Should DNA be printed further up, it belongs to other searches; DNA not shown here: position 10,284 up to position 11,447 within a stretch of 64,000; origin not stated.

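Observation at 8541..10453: The large terminase is split inside its Walker A (P-loop) codons by an ORF-less 305-nt group I intron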

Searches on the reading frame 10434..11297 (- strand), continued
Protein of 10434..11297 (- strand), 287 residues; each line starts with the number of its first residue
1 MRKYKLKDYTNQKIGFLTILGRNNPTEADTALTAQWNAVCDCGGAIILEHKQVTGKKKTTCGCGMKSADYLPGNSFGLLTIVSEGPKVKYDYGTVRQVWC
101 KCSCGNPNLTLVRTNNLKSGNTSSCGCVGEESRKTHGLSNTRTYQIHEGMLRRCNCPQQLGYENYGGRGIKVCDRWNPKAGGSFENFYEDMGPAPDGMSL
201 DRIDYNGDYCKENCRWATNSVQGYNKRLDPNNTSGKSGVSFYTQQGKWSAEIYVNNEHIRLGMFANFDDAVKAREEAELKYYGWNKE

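Call 87: search_dna_similar(query=window:10434-11297:-, collection=phages, mode=protein, max_rows=30)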
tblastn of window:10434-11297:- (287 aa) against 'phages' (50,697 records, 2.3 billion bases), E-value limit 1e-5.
Records with a match: 1701; places in all: 1993; records where one place covers at least 80% of the query: 5.
Best place of each record, by identity: <60% 1701.
By first word of the organism name: Salmonella 287; Staphylococcus 264; Vibrio 198; Escherichia 161; Klebsiella 136; Pseudomonas 104; Bacillus 79; Mycobacterium 45; Enterococcus 39; Streptococcus 35; and 70 more.
By host as written in the record: - 262; Staphylococcus aureus 81; Klebsiella pneumoniae 62; Escherichia coli 58; Salmonella enterica subsp. enterica serovar Enteritidis 48; Salmonella enterica subsp. enterica serovar Typhimurium 40; Mycobacterium smegmatis mc2 155 34; Pseudomonas aeruginosa 31; and 475 more.
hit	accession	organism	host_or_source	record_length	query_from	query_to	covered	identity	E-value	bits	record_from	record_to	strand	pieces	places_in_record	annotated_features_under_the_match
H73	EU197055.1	Pseudomonas phage 201phi2-1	-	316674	6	282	97%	36.3%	4e-38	148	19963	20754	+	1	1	hypothetical protein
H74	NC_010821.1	Pseudomonas phage 201phi2-1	Pseudomonas chlororaphis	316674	6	282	97%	36.3%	4e-38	148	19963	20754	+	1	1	HNH endonuclease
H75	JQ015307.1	Pectobacterium phage phiTE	Pectobacterium atrosepticum SCRI1043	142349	100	287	66%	50.5%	5e-42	159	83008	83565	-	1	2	hypothetical protein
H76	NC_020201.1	Pectobacterium phage phiTE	Pectobacterium atrosepticum SCRI1043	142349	100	287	66%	50.5%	5e-42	159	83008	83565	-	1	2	HNH endonuclease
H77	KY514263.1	Pectobacterium phage vB_PatM_CB7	Pectobacterium atrosepticum DSM 30186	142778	100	287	66%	50.5%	9e-42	159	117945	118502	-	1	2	hypothetical protein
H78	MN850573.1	Escherichia phage muut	Escherichia coli K-12 MG1655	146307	66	283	76%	42.7%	2e-42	160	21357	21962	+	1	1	hypothetical protein | putative ATP-dependent DNA ligase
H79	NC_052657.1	Escherichia phage muut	Escherichia coli K-12 MG1655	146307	66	283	76%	42.7%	2e-42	160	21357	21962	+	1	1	HNH endonuclease | ATP-dependent DNA ligase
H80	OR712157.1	Vibrio phage IBT_VpB-34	Vibrio parahaemolyticus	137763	65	282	76%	42.3%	5e-43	162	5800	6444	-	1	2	HNH endonuclease | Dda-like helicase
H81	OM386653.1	Escherichia phage vB_EcoM_ESCO8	Escherichia coli APEC BEN3573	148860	71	283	74%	43.2%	9e-43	161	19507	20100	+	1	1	hypothetical protein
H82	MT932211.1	Escherichia phage VEcB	Escherichia coli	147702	71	283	74%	43.2%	1e-42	161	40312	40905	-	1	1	hypothetical protein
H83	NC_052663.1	Escherichia phage VEcB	Escherichia coli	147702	71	283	74%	43.2%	1e-42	161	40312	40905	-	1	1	HNH endonuclease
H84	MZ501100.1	Escherichia phage PaulScherrer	Escherichia coli K-12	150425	71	283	74%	43.2%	1e-42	161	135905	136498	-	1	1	hypothetical protein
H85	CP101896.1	Klebsiella phage GArcari-2022b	Klebsiella pneumoniae strain 4011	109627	14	273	91%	33.9%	6e-29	121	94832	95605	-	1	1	record has no annotation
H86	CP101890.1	Klebsiella phage GArcari-2022a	Klebsiella pneumoniae strain 9362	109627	14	273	91%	33.9%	6e-29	121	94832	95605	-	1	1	record has no annotation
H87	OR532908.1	Klebsiella phage RCIP0114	Klebsiella pneumoniae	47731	73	280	72%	40.9%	2e-37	146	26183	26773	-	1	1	hypothetical protein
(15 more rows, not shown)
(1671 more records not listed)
